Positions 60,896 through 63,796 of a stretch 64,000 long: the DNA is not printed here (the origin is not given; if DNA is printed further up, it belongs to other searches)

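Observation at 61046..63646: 866-aa fusion of a formylglycine-type sulfatase with a DJ-1/PfpI (class I glutamine-amidotransferase-like) domain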

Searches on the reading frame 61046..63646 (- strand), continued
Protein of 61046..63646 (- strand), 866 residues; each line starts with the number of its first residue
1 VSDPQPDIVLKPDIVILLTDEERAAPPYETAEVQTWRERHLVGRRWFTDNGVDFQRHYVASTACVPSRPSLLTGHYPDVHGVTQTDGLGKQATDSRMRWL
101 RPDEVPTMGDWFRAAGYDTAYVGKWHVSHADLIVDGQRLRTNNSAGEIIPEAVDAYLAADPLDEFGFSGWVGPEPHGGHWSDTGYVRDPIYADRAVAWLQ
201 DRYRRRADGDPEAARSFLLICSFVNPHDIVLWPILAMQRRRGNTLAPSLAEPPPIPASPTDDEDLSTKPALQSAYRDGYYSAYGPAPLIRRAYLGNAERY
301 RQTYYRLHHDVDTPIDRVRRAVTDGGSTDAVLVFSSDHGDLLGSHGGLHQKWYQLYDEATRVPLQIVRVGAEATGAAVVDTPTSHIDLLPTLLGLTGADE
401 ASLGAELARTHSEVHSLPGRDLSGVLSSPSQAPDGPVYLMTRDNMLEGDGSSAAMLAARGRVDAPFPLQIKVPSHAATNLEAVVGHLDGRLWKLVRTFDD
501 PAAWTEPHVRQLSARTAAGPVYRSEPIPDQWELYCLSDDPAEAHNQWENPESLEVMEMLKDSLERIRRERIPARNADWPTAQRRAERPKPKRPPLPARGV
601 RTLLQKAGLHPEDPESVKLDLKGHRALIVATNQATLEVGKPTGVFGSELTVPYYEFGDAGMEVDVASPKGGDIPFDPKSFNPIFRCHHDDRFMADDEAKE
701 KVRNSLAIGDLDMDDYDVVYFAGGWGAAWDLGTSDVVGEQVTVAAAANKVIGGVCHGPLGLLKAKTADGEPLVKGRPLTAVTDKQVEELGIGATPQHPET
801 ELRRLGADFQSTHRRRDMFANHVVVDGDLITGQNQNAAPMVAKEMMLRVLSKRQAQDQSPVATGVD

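Call 21: find_encoding_contigs(protein=P0034, flank=8000, max_places=2)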
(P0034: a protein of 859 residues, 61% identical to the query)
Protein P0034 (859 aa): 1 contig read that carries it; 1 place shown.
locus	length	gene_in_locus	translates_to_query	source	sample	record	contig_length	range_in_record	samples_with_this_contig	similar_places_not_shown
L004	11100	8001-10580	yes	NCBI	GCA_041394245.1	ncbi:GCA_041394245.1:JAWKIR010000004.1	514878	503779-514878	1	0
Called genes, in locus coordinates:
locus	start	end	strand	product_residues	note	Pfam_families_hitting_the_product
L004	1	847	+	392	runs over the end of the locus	PF00108:Thiolase_N, PF02803:Thiolase_C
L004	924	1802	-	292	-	-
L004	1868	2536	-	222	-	-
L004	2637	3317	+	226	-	PF00072:Response_reg, PF00486:Trans_reg_C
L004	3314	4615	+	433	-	PF00672:HAMP, PF02518:HATPase_c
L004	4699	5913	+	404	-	-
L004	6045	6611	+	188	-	PF01169:GDT1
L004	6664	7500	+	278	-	PF00106:adh_short, PF01370:Epimerase (weak), PF08659:KR, PF13561:adh_short_C2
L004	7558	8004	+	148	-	PF10604:Polyketide_cyc2, PF03364:Polyketide_cyc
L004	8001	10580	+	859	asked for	PF00884:Sulfatase, PF16347:SGSH_C (faint), PF01965:DJ-1_PfpI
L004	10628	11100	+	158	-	?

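Call 22: search_protein_representatives(protein=window:61046-63646:-)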
Query: 866 residues. Proteins with E-value up to 0.001 (for the whole library): 18400; up to 1e-10: 3824; up to 1e-30: 473. The best 150 are listed.
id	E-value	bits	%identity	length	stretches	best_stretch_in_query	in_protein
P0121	0.0e+00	1056.1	59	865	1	11-859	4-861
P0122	7.6e-261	884.4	64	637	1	135-766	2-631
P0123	1.0e-203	695.4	58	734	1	11-582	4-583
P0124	1.9e-198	678.0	55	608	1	10-602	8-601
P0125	7.9e-187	639.5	61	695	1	11-502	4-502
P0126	2.4e-165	568.4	61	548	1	10-432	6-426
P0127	1.0e-153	529.9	47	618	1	11-581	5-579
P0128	2.0e-153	529.0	58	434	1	431-849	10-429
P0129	2.1e-151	522.3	56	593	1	335-769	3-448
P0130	2.2e-148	512.3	50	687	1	82-613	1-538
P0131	5.1e-148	511.1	55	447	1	281-717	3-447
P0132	8.3e-120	417.8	43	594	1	10-550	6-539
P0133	1.0e-118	414.2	59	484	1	155-489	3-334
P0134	1.2e-115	404.0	50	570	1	11-489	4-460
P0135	1.6e-115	403.6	58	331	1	527-847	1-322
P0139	1.0e-107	377.8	39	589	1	11-591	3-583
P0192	1.2e-75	271.6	40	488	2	622-844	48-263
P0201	9.5e-72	258.8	54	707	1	609-848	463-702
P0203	2.6e-71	257.3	50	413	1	601-853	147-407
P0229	2.1e-63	231.2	49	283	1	601-848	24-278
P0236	4.5e-62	226.7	48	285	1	598-855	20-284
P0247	2.7e-60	220.8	50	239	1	622-855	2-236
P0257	3.9e-58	213.7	48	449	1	617-853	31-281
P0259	6.6e-58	213.0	30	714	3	627-852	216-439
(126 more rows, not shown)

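Call 24: find_related_loci(query=A1, collection=genome_contigs, flank=10000)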
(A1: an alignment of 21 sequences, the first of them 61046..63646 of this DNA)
Query A1 (866 aa) in genome_contigs; peptide patterns used: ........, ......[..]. (x = any residue, [..] = any of these).
599 stretches matched a pattern (row limit reached: there are more); 553 encode a relative of the query (tblastn E <= 1e-3); the best 80 are kept; 80 distinct loci.
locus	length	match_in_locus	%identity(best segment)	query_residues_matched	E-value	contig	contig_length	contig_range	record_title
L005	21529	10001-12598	97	1-866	0e+0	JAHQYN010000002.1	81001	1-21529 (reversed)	MAG: Acidimicrobiia bacterium isolate 11 NODE_426_length_81001_cov_12.5821_ID_851, whole genome shotgun sequence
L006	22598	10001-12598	95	1-866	0e+0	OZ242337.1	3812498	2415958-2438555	MAG: Candidatus Aldehydirespiratoraceae bacterium isolate 4e9cc62d-94a8-4610-be7f-a0f893ae6d2b genome assembly, chromoso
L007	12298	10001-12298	86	1-766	0e+0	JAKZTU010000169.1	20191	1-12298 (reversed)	MAG: Acidimicrobiales bacterium isolate Langseth_MAG_00067 Langseth_MAG_00067_000000000169, whole genome shotgun sequenc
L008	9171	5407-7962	68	11-856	0e+0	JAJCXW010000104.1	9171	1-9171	MAG: Acidimicrobiales bacterium isolate OFTM81 OFTM81_103, whole genome shotgun sequence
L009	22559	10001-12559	67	11-857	0e+0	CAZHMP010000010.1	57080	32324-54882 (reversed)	MAG TPA_asm: uncultured Acidimicrobiales bacterium isolate binchicken_co275_150 genome assembly, contig: NODE_447_length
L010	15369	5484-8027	68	11-859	0e+0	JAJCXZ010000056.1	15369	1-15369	MAG: Acidimicrobiales bacterium isolate OFTM337 OFTM337_55, whole genome shotgun sequence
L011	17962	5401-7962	67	9-856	0e+0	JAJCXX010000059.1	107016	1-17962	MAG: Acidimicrobiales bacterium isolate OFTM89 OFTM89_58, whole genome shotgun sequence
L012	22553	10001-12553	68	8-859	0e+0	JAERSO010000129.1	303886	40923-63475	MAG: Acidimicrobiaceae bacterium isolate BH8 c_000000008375, whole genome shotgun sequence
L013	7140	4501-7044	67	11-852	0e+0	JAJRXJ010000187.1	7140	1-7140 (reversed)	MAG: Actinomycetes bacterium isolate Dive96_bin3.143 k141_2673061, whole genome shotgun sequence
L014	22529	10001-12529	67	11-859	0e+0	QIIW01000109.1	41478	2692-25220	MAG: Acidimicrobiia bacterium isolate SZUA-87 Ga0063293_10001310, whole genome shotgun sequence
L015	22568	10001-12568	87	11-866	0e+0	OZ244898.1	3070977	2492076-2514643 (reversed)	MAG: Candidatus Aldehydirespiratoraceae bacterium isolate f42316b8-8bff-4a9a-a819-47b04988829c genome assembly, chromoso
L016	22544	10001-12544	67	7-852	0e+0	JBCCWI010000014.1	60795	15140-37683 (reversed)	MAG: Actinomycetota bacterium isolate P01_E01_bin.9 k141_879998_length_60795_cov_42.8470, whole genome shotgun sequence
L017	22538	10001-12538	67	7-852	0e+0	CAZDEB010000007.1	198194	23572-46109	MAG TPA_asm: uncultured Candidatus Microthrix sp. isolate binchicken_co46_702 genome assembly, contig: NODE_67_length_19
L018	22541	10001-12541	65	8-852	0e+0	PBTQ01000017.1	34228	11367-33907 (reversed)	MAG: Acidimicrobiaceae bacterium isolate NP57 MHASMcontig_10392, whole genome shotgun sequence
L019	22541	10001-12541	66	8-852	0e+0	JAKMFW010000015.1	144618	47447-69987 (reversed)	MAG: Acidimicrobiales bacterium isolate MOX_bin82 PPB.contigs.fa_k127_1285111, whole genome shotgun sequence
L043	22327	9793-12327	59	11-846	0e+0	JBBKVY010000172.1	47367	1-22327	MAG: Acidimicrobiales bacterium isolate metabat_bins.344 k119_3798251, whole genome shotgun sequence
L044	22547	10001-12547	58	12-846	0e+0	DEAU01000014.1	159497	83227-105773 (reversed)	MAG TPA_asm: Candidatus Microthrix sp. UBA2974 UBA2974_contig_14210, whole genome shotgun sequence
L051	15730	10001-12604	58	9-861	0e+0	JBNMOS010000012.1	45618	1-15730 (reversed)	MAG: Ilumatobacter sp. isolate 3300055726_36 Ga0535650_0000757, whole genome shotgun sequence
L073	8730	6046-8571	59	11-846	0e+0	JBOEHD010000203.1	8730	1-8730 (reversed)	MAG: Acidimicrobiales bacterium isolate PBSact2 PBS13d_contig_6268, whole genome shotgun sequence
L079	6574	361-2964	57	9-861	0e+0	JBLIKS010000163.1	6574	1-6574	MAG: Candidatus Azotimanducaceae bacterium isolate 3300054694_61 Ga0535664_0021411, whole genome shotgun sequence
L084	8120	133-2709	57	11-856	0e+0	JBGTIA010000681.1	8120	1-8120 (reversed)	MAG: Ilumatobacteraceae bacterium isolate JTS-RE252 k141_5113522, whole genome shotgun sequence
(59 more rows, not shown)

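Call 29: search_protein_families(library=pfam, proteins=[L073:960-1607:+, L043:8374-9306:+, L044:6669-8957:+, L084:2738-3574:+, L051:8555-9475:+, L079:3836-4906:+, L001:9524-9997:+, L012:4527-5438:+], max_evalue=0.001)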
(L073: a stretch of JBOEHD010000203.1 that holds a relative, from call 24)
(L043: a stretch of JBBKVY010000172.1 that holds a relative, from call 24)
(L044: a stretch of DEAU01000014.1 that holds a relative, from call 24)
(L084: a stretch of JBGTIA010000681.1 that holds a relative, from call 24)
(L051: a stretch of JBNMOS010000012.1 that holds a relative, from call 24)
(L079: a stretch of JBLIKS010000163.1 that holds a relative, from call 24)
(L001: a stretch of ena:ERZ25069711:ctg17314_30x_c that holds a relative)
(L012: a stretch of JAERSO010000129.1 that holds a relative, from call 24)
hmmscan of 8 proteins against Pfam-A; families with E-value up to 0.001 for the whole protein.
L073:960-1607:+ (215 aa): 0 families

L043:8374-9306:+ (310 aa): 3 families
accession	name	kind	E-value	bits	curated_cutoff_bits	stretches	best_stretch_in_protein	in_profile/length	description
PF00561.26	Abhydrolase_1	-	4.9e-23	82.5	25.8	1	55-293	2-243/245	alpha/beta hydrolase fold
PF12697.13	Abhydrolase_6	-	3.6e-13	51.1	26.3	1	56-299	1-215/217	Alpha/beta hydrolase family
PF12146.15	Hydrolase_4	-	6.7e-08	32.6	27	1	54-156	5-109/239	Serine aminopeptidase, S33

L044:6669-8957:+ (762 aa): 2 families
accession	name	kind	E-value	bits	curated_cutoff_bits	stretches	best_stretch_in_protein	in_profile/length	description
PF00884.28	Sulfatase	-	2.3e-63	214.8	25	1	30-444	1-301/301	Sulfatase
PF16347.10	SGSH_C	-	8.1e-09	36.2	29.3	1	393-534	4-135/154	N-sulphoglucosamine sulphohydrolase, C-terminal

L084:2738-3574:+ (278 aa): 0 families

L051:8555-9475:+ (306 aa): 1 family
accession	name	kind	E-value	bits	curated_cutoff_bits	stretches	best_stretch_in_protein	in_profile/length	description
PF21863.2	HTH_67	-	1.1e-61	209.3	27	1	28-287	3-264/268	Helix-turn-helix family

L079:3836-4906:+ (356 aa): 3 families
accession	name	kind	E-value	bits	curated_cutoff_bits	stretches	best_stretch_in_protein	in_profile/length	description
PF13417.12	GST_N_3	-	4.9e-05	24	22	1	23-97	3-74/75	Glutathione S-transferase, N-terminal domain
PF13410.11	GST_C_2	-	6.7e-05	23.4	24.9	1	184-248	7-69/69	Glutathione S-transferase, C-terminal domain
PF17171.9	GST_C_6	-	0.00057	20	28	1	190-234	3-47/64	Glutathione S-transferase, C-terminal domain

L001:9524-9997:+ (157 aa): 2 families
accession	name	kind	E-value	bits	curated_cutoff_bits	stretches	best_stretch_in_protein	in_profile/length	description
PF10604.15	Polyketide_cyc2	-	6.4e-19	69.1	27.4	1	1-142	1-141/142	Polyketide cyclase / dehydrase and lipid transport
PF03364.25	Polyketide_cyc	-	6.7e-09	36.5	23.4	1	10-125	1-116/126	Polyketide cyclase / dehydrase and lipid transport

L012:4527-5438:+ (303 aa): 1 family
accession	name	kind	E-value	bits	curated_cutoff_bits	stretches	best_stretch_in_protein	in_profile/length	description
PF00892.27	EamA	-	6.2e-25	88.5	28.2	2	29-155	6-134/135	EamA-like transporter family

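Call 30: search_protein_families(library=ncbifam, proteins=[L044:6669-8957:+, L084:2738-3574:+, L001:9524-9997:+, L043:8374-9306:+, L051:8555-9475:+], max_evalue=0.001)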
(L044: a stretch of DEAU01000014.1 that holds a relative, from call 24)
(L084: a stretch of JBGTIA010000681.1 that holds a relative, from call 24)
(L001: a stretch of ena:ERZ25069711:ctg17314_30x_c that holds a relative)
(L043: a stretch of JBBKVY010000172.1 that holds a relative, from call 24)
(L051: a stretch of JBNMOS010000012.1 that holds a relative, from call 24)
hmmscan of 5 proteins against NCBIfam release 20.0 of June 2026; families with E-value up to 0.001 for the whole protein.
L044:6669-8957:+ (762 aa): 4 families
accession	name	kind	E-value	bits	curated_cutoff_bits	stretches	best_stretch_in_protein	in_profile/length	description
NF010322.0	PRK13759.1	equivalog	9.7e-36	123.3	481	3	29-142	6-112/486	arylsulfatase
TIGR03417.1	chol_sulfatase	equivalog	1.5e-27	96.7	433.45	2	29-356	2-308/500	choline-sulfatase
NF052527.1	Mn_arylsulf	exception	1.3e-18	67.2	850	2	30-142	2-108/479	manganese-dependent arylsulfatase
NF045661.1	HdlasePehA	equivalog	9.4e-14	50.9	900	1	30-88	3-63/506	phosphoric/sulfuric ester hydrolase PehA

L084:2738-3574:+ (278 aa): 0 families

L001:9524-9997:+ (157 aa): 1 family
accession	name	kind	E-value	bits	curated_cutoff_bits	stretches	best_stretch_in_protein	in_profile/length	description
NF047960.1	TA_Rv0910_toxin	equivalog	6.1e-05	23.1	100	1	1-138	1-138/141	type II toxin-antitoxin system Rv0910 family toxin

L043:8374-9306:+ (310 aa): 17 families
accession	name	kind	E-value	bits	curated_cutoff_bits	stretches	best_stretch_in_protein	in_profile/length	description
NF002043.0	PRK00870.1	subfamily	1.6e-140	467.8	265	1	11-309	1-301/302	haloalkane dehalogenase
NF002938.0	PRK03592.1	equivalog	3.8e-33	115.1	241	1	41-307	20-290/298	haloalkane dehalogenase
NF002873.0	PRK03204.1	equivalog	1.2e-24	87.1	466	1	26-170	11-148/286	haloalkane dehalogenase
NF045632.1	hydroxlase_HsaD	equivalog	9.6e-17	60.8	400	1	33-307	16-289/290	4,5:9,10-diseco-3-hydroxy-5,9,17-trioxoandrosta-1(10),2-diene-4-oate hydrolase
TIGR02427.1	protocat_pcaD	equivalog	2.6e-11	43.4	255.85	1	42-160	1-116/251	3-oxoadipate enol-lactonase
NF051488.1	bifunc_PcaDC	exception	2.1e-10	40.3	390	1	44-162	3-117/375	bifunctional 3-oxoadipate enol-lactonase/4-carboxymuconolactone decarboxylase PcaDC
TIGR03056.1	bchO_mg_che_rel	equivalog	4.3e-10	39.1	172.55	1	36-152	11-124/278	alpha/beta fold hydrolase BchO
NF045945.1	ProImpepLactob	equivalog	1.1e-09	38.3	400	1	50-140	24-114/293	proline iminopeptidase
NF011457.0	PRK14875.1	equivalog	2.1e-09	36.8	307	1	40-152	119-227/372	acetoin dehydrogenase dihydrolipoyllysine-residue acetyltransferase subunit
TIGR01250.1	pro_imino_pep_2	subfamily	1.1e-08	35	167.65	1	48-141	20-114/288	proline iminopeptidase-family hydrolase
TIGR03343.1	biphenyl_bphD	equivalog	1.8e-08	33.9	462.15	1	40-158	19-137/282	2-hydroxy-6-oxo-6-phenylhexa-2,4-dienoate hydrolase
NF004514.1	PRK05855.1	equivalog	9.1e-08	31.1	455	1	39-141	8-109/578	SDR family oxidoreductase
NF045948.1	ProImpepThrmp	equivalog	2.7e-07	30.3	500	1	47-138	19-110/291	proline iminopeptidase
TIGR03695.1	menH_SHCHC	equivalog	8.1e-07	28.7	208.55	1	55-158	4-108/252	2-succinyl-6-hydroxy-2,4-cyclohexadiene-1-carboxylate synthase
NF050089.1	i_nPHAscl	equivalog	1e-06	28.1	300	1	51-152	16-113/288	intracellular short-chain-length polyhydroxyalkanoate depolymerase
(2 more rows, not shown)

L051:8555-9475:+ (306 aa): 1 family
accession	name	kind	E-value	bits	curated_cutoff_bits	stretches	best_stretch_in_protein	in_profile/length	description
NF047719.1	SCO6745_fam_HTH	subfamily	2.5e-46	158.4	120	1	34-283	9-262/263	SCO6745 family protein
